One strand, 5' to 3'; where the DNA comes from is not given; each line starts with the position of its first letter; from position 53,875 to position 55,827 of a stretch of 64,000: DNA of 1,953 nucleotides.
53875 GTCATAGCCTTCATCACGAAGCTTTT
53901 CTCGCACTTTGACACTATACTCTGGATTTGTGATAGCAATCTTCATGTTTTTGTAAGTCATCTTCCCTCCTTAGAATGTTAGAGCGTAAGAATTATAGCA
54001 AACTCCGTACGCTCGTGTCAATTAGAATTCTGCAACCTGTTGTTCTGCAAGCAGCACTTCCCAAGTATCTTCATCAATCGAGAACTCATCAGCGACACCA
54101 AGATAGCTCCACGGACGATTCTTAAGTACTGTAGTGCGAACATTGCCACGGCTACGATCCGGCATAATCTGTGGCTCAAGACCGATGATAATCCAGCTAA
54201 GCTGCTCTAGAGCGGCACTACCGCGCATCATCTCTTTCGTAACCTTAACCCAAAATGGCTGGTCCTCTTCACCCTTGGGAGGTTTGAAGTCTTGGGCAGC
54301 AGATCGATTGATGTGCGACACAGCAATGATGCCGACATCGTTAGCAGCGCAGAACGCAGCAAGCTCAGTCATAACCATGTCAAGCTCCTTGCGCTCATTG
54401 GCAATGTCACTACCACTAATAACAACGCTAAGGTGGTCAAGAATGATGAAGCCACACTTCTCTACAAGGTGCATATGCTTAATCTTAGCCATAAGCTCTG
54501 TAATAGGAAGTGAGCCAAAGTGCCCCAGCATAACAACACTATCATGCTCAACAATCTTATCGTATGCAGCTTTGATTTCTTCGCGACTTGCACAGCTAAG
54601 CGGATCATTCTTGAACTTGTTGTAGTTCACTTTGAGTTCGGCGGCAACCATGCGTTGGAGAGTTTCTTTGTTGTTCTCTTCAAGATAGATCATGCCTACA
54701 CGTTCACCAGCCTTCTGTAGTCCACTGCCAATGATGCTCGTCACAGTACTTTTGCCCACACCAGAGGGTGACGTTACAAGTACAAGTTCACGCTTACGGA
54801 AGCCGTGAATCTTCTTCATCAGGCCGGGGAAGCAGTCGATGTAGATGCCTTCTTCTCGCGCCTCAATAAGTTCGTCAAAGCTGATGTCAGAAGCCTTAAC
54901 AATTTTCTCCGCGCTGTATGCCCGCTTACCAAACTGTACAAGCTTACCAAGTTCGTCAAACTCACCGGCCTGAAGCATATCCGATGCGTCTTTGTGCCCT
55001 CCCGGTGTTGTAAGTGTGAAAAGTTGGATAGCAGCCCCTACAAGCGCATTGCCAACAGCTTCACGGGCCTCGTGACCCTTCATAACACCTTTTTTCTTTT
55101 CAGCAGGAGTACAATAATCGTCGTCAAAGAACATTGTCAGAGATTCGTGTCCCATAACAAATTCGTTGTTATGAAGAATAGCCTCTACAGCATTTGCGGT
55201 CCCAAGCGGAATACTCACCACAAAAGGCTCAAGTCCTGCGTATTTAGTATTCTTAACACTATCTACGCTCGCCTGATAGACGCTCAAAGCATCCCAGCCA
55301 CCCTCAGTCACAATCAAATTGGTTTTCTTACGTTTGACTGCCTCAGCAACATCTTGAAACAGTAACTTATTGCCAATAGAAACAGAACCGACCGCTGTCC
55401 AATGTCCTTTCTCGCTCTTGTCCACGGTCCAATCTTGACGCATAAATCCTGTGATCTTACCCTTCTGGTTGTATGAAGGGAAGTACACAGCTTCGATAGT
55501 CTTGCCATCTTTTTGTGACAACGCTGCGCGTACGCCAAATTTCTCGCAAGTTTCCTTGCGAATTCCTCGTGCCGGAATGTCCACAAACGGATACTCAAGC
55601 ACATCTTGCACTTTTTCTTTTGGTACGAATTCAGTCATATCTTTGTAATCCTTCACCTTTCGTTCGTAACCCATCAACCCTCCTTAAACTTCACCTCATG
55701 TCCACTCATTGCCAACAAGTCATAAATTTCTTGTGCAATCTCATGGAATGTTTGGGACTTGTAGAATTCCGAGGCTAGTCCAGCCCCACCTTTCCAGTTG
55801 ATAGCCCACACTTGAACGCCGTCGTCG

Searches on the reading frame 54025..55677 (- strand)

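Call 82: search_protein_families(library=pfam, proteins=[window:54025-55677:-], max_evalue=0.0001)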
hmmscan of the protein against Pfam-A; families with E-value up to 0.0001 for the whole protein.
window:54025-55677:- (551 aa): 2 families
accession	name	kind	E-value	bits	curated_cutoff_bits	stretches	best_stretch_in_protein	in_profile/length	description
PF03796.21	DnaB_C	-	1.9e-18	67.2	27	1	284-462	7-184/255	DnaB-like helicase C terminal domain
PF13481.12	AAA_25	-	3.5e-07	30.5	27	1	290-458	26-192/195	AAA domain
